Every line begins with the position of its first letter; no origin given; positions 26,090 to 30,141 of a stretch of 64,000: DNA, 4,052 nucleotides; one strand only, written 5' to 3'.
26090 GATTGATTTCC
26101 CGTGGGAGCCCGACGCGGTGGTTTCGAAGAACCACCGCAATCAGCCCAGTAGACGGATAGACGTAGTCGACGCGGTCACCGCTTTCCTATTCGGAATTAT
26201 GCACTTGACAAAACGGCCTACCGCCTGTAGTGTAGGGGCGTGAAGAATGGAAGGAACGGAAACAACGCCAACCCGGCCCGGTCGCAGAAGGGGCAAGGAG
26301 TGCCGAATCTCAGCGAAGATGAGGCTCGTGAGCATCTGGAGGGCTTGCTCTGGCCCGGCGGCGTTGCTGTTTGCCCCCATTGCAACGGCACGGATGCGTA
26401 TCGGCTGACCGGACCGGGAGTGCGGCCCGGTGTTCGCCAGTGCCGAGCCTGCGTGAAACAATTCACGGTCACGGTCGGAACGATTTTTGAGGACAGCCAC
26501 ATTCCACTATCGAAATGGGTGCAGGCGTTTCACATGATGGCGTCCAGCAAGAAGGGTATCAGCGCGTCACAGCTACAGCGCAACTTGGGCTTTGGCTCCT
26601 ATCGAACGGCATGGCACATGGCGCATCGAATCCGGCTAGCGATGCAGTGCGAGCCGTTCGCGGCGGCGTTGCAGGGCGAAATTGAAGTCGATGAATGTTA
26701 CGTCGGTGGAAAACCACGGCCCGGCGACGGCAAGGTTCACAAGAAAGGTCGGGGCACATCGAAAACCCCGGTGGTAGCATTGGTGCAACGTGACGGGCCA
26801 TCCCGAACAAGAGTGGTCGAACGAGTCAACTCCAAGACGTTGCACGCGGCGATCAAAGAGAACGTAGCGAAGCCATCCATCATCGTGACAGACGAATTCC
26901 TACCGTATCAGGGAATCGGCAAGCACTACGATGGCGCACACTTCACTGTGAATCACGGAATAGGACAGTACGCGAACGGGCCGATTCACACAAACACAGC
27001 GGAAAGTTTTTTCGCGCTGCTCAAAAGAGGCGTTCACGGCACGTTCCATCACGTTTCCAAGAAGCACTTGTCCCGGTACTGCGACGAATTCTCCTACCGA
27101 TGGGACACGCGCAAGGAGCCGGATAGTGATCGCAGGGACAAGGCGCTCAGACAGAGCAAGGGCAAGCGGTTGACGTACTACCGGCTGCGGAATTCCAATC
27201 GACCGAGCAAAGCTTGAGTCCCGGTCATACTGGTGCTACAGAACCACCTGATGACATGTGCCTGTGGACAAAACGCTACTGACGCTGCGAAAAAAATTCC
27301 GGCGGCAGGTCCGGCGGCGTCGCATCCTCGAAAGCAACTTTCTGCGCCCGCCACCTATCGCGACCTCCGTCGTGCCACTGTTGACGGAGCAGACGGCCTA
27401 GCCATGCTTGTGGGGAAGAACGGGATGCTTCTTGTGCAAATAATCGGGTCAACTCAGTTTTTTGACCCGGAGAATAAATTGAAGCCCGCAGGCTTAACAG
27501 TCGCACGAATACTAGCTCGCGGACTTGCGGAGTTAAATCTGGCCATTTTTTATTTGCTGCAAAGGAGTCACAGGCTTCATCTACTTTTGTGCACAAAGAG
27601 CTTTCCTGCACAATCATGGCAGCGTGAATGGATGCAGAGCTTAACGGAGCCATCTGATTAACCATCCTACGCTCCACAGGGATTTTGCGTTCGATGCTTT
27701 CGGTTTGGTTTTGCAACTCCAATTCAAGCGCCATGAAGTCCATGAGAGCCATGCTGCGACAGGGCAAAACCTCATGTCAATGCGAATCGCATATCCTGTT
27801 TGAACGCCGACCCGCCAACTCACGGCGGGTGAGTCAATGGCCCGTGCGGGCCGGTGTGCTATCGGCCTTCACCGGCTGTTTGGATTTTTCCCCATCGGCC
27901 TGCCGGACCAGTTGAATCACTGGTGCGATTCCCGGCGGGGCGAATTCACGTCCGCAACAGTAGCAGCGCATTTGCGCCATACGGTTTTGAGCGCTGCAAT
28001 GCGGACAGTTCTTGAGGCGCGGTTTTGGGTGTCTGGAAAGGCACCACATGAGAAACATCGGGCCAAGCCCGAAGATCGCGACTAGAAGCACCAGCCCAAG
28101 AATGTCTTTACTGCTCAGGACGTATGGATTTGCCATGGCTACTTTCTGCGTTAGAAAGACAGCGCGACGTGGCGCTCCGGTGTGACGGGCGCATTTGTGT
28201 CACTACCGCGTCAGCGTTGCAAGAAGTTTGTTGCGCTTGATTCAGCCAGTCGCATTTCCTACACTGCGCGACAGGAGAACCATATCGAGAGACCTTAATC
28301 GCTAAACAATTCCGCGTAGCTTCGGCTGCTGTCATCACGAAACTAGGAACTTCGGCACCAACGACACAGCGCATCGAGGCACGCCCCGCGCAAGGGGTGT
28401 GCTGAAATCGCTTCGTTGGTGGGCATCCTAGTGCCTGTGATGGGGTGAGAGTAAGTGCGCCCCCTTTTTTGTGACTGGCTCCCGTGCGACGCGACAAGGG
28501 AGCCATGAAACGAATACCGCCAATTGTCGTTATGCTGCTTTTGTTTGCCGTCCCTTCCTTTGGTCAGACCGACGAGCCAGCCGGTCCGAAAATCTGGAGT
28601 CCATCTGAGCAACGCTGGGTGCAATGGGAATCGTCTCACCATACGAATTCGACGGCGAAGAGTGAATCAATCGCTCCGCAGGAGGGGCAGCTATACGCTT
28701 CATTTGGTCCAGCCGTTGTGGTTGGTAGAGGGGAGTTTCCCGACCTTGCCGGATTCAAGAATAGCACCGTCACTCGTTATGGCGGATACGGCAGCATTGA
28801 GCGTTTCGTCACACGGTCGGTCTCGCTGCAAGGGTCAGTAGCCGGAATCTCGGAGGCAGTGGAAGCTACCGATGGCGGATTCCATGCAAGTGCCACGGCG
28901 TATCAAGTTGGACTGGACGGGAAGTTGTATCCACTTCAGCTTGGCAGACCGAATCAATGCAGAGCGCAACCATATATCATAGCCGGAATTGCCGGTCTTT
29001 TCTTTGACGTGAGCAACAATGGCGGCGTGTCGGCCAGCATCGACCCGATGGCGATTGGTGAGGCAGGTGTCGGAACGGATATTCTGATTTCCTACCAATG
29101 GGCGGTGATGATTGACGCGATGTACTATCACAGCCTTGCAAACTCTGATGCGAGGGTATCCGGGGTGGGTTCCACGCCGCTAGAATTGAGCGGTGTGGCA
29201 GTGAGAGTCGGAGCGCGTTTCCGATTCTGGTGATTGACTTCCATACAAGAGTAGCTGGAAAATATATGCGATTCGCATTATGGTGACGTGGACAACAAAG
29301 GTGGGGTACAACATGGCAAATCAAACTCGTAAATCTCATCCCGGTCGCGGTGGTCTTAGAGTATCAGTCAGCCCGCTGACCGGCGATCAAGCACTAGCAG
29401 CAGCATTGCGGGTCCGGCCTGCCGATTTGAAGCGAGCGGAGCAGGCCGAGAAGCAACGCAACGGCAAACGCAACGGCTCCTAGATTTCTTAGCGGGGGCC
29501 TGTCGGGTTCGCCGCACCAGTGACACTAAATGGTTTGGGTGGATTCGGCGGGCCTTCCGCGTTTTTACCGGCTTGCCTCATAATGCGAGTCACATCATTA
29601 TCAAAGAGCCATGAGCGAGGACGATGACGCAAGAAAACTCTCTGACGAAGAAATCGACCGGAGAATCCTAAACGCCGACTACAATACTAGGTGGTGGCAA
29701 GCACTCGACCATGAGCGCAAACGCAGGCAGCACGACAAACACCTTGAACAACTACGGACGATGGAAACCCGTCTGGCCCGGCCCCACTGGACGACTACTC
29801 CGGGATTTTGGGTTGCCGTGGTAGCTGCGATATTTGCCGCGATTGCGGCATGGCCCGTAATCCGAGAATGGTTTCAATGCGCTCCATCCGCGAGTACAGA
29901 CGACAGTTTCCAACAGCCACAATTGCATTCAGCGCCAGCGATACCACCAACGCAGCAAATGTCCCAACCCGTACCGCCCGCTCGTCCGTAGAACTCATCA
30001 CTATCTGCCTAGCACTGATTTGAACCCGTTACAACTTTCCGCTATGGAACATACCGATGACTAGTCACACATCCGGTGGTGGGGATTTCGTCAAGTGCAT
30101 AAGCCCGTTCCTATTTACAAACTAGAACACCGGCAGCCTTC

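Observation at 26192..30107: Single-transposase IS1595 element that has captured about 2.9 kb of passenger genes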

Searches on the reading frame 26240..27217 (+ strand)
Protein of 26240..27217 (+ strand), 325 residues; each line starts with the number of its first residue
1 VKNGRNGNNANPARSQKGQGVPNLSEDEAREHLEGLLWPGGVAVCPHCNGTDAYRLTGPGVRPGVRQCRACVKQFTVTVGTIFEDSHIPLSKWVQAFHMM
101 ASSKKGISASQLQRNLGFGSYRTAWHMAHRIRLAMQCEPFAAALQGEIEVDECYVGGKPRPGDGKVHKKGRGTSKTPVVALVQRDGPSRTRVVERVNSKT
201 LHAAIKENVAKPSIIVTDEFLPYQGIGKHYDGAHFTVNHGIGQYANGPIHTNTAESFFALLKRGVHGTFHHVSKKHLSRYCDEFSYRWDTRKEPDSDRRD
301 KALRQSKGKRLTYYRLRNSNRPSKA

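Call 3: search_protein_families(library=pfam, proteins=[window:26240-27217:+], max_evalue=0.1)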
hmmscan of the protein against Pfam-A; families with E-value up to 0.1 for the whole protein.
window:26240-27217:+ (325 aa): 3 families
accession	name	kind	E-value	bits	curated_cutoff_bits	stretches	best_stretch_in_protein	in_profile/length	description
PF12762.13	DDE_Tnp_IS1595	-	2e-39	135.5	27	1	144-289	2-153/153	ISXO2-like transposase domain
PF12760.12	Zn_ribbon_IS1595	-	7.5e-13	48.7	25.4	1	24-74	1-46/46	Transposase zinc-ribbon domain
PF19746.4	DUF6233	-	0.085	13.4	27.6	0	19-49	27-53/59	Family of unknown function (DUF6233)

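Call 18: find_related_loci(query=window:26240-27217:+, collection=genome_contigs, flank=7000)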
Query window:26240-27217:+ (325 aa) in genome_contigs; peptide patterns used: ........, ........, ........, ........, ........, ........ (x = any residue, [..] = any of these).
56 stretches matched a pattern; 5 encode a relative of the query (tblastn E <= 1e-3); 5 distinct loci.
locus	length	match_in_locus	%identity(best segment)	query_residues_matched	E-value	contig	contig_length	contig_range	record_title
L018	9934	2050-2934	51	24-325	3e-97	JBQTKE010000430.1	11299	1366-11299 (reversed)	MAG: Myxococcaceae bacterium isolate SAW187 c_000000237410, whole genome shotgun sequence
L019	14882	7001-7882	52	21-313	2e-96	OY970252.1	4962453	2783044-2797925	MAG: uncultured Alphaproteobacteria bacterium isolate MFD06092.bin.c.4 genome assembly, chromosome: 1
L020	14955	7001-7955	60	5-319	1e-90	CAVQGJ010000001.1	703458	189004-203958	MAG: uncultured Verrucomicrobiae bacterium isolate MFD05512.bin.2.136 genome assembly, contig: contig_10468, whole genom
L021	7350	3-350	55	198-313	4e-37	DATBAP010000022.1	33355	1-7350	MAG TPA_asm: Rhizomicrobium sp. isolate SMAG_U5735 k141_21544, whole genome shotgun sequence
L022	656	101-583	31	123-289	1e-13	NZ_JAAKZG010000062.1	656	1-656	Mesorhizobium zhangyense strain CGMCC 1.15528 62, whole genome shotgun sequence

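Call 60: search_protein_families(library=ncbifam, proteins=[window:26240-27217:+], max_evalue=0.1)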
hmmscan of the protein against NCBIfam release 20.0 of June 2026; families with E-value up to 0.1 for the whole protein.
window:26240-27217:+ (325 aa): 2 families
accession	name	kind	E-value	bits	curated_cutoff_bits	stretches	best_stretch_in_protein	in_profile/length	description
NF033547.1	transpos_IS1595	equivalog_domain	1e-61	208.6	75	1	86-291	2-215/215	IS1595 family transposase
NF041869.1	paae_haloarch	equivalog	0.038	14.2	100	0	43-75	18-52/56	1,2-phenylacetyl-CoA epoxidase subunit PaaE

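Call 61: search_dna_similar(query=window:26240-27217:+, collection=plasmids, mode=protein, max_rows=25)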
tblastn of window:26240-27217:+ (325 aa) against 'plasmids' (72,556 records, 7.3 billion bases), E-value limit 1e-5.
Records with a match: 426; places in all: 601; records where one place covers at least 80% of the query: 292.
Best place of each record, by identity: <60% 426.
By first word of the organism name: Sinorhizobium 46; Pseudosulfitobacter 30; Acinetobacter 25; Ralstonia 18; Xanthomonas 18; Aeromonas 17; Rhizobium 15; Mesorhizobium 14; Haloarcula 10; Agrobacterium 9; and 107 more.
By predicted mobility (MOB-suite, as given by PLSDB): non-mobilizable 225; conjugative 129; mobilizable 72.
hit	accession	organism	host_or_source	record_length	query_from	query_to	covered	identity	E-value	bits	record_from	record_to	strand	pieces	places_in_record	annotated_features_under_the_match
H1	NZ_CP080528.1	Mesorhizobium sp. AR07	Oxytropis sp.,Cell culture,root nodule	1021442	26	313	89%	45.3%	3e-63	224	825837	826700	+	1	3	record has no annotation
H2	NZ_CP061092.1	Roseomonas marmotae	Marmota himalayana,pure culture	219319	27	313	88%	43.2%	3e-59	212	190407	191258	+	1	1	IS1595 family transposase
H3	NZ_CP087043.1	Pseudosulfitobacter pseudonitzschiae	Mediolabrus comicus,The surface ...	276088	25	313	89%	42.3%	3e-61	218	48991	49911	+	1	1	IS1595 family transposase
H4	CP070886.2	Pseudosulfitobacter pseudonitzschiae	Skeletonema costatum,The surface ...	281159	25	313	89%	42.3%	3e-61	218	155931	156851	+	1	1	IS1595 family transposase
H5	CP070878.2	Pseudosulfitobacter pseudonitzschiae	Skeletonema costatum,The surface ...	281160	25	313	89%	42.3%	3e-61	218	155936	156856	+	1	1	IS1595 family transposase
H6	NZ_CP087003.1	Pseudosulfitobacter pseudonitzschiae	Skeletonema costatum,The surface ...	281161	25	313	89%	42.3%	3e-61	218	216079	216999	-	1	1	IS1595 family transposase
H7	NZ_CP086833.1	Pseudosulfitobacter pseudonitzschiae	Trieres chinensis,The surface seawater ...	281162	25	313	89%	42.3%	3e-61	218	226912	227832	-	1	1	IS1595 family transposase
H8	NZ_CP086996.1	Pseudosulfitobacter pseudonitzschiae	Skeletonema costatum,The surface ...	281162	25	313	89%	42.3%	3e-61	218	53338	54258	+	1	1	IS1595 family transposase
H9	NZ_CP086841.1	Pseudosulfitobacter pseudonitzschiae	Trieres chinensis,The surface seawater ...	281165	25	313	89%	42.3%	3e-61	218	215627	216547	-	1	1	IS1595 family transposase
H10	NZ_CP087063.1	Pseudosulfitobacter pseudonitzschiae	Mediolabrus comicus,The surface ...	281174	25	313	89%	42.3%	3e-61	218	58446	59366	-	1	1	IS1595 family transposase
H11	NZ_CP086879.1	Pseudosulfitobacter pseudonitzschiae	Skeletonema costatum,The surface ...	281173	25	313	89%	42.3%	3e-61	218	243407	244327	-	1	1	IS1595 family transposase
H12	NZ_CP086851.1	Pseudosulfitobacter pseudonitzschiae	Skeletonema costatum,The surface ...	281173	25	313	89%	42.3%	3e-61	218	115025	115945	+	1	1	IS1595 family transposase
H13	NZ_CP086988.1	Pseudosulfitobacter pseudonitzschiae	Skeletonema costatum,The surface ...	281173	25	313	89%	42.3%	3e-61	218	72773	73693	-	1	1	IS1595 family transposase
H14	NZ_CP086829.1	Pseudosulfitobacter pseudonitzschiae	Trieres chinensis,The surface seawater ...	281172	25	313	89%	42.3%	3e-61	218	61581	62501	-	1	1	IS1595 family transposase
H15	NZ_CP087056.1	Pseudosulfitobacter pseudonitzschiae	Mediolabrus comicus,The surface ...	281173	25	313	89%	42.3%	3e-61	218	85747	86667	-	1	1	IS1595 family transposase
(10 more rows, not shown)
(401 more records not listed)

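Call 80: search_protein_families(library=phrogs, proteins=[L018:3233-3628:-, L019:5967-6410:+], max_evalue=0.01)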
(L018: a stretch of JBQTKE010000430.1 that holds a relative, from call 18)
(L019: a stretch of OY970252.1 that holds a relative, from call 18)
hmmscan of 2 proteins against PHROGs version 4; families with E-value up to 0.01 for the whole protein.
L018:3233-3628:- (131 aa): 0 families

L019:5967-6410:+ (147 aa): 0 families

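Call 87: search_protein_families(library=pfam, proteins=[L018:3233-3628:-, L019:5967-6410:+], max_evalue=0.01)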
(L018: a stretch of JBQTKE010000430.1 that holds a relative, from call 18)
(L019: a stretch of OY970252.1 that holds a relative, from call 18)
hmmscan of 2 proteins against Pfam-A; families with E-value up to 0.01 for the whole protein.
L018:3233-3628:- (131 aa): 0 families

L019:5967-6410:+ (147 aa): 0 families

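Call 93: find_homologous_proteins(query=window:26240-27217:+, max_evalue=1e-20)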
Query window:26240-27217:+ (325 aa): 7586 proteins with E <= 1e-20 among 8000 candidates; the best 120 are listed.
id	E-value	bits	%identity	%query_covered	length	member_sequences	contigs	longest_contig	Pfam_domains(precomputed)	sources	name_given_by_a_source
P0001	4.5e-179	613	82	96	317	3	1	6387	PF12760.13,PF12762.14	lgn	-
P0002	8.0e-153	527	75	92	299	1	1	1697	PF12760.13,PF12762.14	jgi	jgi:transposase-like protein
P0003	2.6e-133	463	62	99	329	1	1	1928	PF12760.13,PF12762.14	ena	-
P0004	4.5e-130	452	64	95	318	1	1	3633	PF12760.13,PF12762.14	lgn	-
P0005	1.2e-128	447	63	93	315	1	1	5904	PF12760.13,PF12762.14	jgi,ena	-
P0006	2.3e-126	440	65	94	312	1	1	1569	PF12760.13,PF12762.14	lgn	-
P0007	2.7e-126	440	65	92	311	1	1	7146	PF12760.13,PF12762.14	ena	-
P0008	2.1e-125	437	61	94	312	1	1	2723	PF12760.13,PF12762.14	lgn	-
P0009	1.5e-124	434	65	92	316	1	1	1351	PF12760.13,PF12762.14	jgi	jgi:transposase-like protein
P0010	2.4e-124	433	63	92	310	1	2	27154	PF12760.13,PF12762.14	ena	-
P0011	1.1e-123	431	63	93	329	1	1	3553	PF12760.13,PF12762.14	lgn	-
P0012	7.7e-123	428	62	95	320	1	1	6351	PF12760.13,PF12762.14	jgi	jgi:transposase-like protein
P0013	8.4e-123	428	61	95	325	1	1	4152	PF12760.13,PF12762.14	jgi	jgi:transposase-like protein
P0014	3.3e-121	423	61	93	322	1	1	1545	PF12760.13,PF12762.14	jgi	jgi:transposase-like protein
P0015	4.1e-121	423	60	92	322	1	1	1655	PF12760.13,PF12762.14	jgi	jgi:transposase-like protein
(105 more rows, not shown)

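Call 94: find_encoding_contigs(protein=P0001, flank=7000, max_places=3)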
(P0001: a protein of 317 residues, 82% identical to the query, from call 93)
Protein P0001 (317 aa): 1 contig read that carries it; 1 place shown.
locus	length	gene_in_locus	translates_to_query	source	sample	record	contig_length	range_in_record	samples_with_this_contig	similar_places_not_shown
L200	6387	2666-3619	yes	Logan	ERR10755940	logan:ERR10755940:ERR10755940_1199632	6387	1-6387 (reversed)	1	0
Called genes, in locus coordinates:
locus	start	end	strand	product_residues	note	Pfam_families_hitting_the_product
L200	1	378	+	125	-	?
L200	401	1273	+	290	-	PF07690:MFS_1, PF03137:OATP (faint)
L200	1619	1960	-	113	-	-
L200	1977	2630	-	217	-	-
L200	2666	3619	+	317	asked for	PF12760:Zn_ribbon_IS1595, PF12762:DDE_Tnp_IS1595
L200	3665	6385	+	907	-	?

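Call 97: search_protein_families(library=pfam, proteins=[L200:3665-6385:+, L200:1977-2630:-, L200:1619-1960:-], max_evalue=0.01)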
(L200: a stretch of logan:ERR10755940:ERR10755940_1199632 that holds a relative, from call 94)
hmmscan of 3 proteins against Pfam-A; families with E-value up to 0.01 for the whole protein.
L200:3665-6385:+ (907 aa): 6 families
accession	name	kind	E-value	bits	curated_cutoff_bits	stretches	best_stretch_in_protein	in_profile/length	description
PF07669.17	Eco57I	-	2e-31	109.8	25.3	1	476-662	1-171/171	Eco57I restriction-modification methylase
PF02384.22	N6_Mtase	-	9.7e-16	58.4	20.4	1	377-688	20-243/311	N-6 DNA Methylase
PF12950.13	TaqI_C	-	1.7e-13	51.3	26.5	1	778-891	5-118/118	TaqI-like C-terminal specificity domain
PF20473.4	MmeI_Mtase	-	3.8e-12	46.4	27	1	412-583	18-147/259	MmeI, DNA-methyltransferase domain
PF01170.24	UPF0020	-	0.00015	22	22.3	1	416-493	31-94/197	RMKL-like, methyltransferase domain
PF04313.20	HSDR_N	-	0.00095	19.5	25.1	0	70-135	121-190/198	Type I restriction enzyme R protein N terminus (HSDR_N)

L200:1977-2630:- (217 aa): 0 families

L200:1619-1960:- (113 aa): 0 families

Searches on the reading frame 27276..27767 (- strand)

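Call 3: search_protein_families(library=pfam, proteins=[window:27276-27767:-], max_evalue=0.1)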
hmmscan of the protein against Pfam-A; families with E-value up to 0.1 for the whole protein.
window:27276-27767:- (163 aa): 0 families

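Call 60: search_protein_families(library=ncbifam, proteins=[window:27276-27767:-], max_evalue=0.1)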
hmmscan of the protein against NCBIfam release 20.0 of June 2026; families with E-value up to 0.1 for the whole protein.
window:27276-27767:- (163 aa): 1 family
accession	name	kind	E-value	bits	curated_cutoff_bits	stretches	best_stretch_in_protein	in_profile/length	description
NF000383.2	blaLAP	exception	0.081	11.9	600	1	17-72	80-133/285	LAP family class A beta-lactamase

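Call 80: search_protein_families(library=phrogs, proteins=[window:27276-27767:-], max_evalue=0.01)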
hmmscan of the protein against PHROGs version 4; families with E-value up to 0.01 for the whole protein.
window:27276-27767:- (163 aa): 0 families

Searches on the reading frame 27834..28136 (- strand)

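Call 3: search_protein_families(library=pfam, proteins=[window:27834-28136:-], max_evalue=0.1)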
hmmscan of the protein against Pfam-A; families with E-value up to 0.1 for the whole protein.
window:27834-28136:- (100 aa): 2 families
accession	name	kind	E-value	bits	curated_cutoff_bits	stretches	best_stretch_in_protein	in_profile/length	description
PF13913.12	zf-C2HC_2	-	0.018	15.2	27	1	57-67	4-14/25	zinc-finger of a C2HC-type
PF22109.2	Zn_ribbon_tTFIIB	-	0.058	13.7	28.6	0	42-51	10-19/40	Transcription factor IIB, zinc ribbon, Trypanosome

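Call 60: search_protein_families(library=ncbifam, proteins=[window:27834-28136:-], max_evalue=0.1)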
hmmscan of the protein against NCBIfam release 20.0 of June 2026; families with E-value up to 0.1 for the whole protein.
window:27834-28136:- (100 aa): 1 family
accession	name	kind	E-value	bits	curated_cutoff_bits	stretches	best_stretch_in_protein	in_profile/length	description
NF053632.1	heli_RadD_YejH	equivalog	0.03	12.6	720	1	40-66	428-454/573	DNA repair helicase RadD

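Call 80: search_protein_families(library=phrogs, proteins=[window:27834-28136:-], max_evalue=0.01)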
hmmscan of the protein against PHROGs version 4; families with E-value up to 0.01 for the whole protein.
window:27834-28136:- (100 aa): 1 family
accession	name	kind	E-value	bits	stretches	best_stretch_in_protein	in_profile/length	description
phrog_8032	-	unknown function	0.0081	17.3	1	20-83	54-115/173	-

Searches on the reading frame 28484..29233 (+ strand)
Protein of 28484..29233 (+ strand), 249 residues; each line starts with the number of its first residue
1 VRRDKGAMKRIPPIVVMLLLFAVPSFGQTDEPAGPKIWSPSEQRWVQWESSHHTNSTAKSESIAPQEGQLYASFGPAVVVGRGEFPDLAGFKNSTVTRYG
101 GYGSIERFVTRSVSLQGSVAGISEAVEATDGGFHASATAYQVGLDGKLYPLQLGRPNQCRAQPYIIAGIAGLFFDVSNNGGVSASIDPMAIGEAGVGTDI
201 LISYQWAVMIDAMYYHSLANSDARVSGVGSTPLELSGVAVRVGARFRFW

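Call 3: search_protein_families(library=pfam, proteins=[window:28484-29233:+], max_evalue=0.1)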
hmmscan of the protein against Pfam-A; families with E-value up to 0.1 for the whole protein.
window:28484-29233:+ (249 aa): 1 family
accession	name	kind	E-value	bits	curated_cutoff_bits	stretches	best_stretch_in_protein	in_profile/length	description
PF13505.12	OMP_b-brl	-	8.5e-05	23.2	28.7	1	90-246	37-175/175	Outer membrane protein beta-barrel domain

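Call 60: search_protein_families(library=ncbifam, proteins=[window:28505-29233:+], max_evalue=0.1)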
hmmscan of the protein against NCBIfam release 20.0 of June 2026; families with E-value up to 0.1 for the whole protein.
window:28505-29233:+ (242 aa): 0 families

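Call 80: search_protein_families(library=phrogs, proteins=[window:28505-29233:+], max_evalue=0.01)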
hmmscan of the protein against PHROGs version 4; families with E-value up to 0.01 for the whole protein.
window:28505-29233:+ (242 aa): 0 families

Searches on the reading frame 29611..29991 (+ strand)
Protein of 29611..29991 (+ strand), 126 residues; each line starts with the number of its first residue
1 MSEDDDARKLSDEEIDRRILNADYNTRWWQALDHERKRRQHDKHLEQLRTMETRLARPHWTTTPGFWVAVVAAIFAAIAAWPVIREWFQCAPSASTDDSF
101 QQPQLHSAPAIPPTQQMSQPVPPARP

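Call 3: search_protein_families(library=pfam, proteins=[window:29611-29991:+], max_evalue=0.1)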
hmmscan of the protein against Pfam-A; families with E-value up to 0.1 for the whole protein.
window:29611-29991:+ (126 aa): 1 family
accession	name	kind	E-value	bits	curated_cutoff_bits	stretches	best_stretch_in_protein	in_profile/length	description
PF16233.10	DUF4893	-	0.027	14.5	36.2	1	16-92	9-84/169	Domain of unknown function (DUF4893)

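Call 60: search_protein_families(library=ncbifam, proteins=[window:29611-29991:+], max_evalue=0.1)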
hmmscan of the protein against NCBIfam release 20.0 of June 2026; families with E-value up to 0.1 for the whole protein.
window:29611-29991:+ (126 aa): 0 families

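Call 80: search_protein_families(library=phrogs, proteins=[window:29611-29991:+], max_evalue=0.01)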
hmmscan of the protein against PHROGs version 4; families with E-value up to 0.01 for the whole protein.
window:29611-29991:+ (126 aa): 0 families
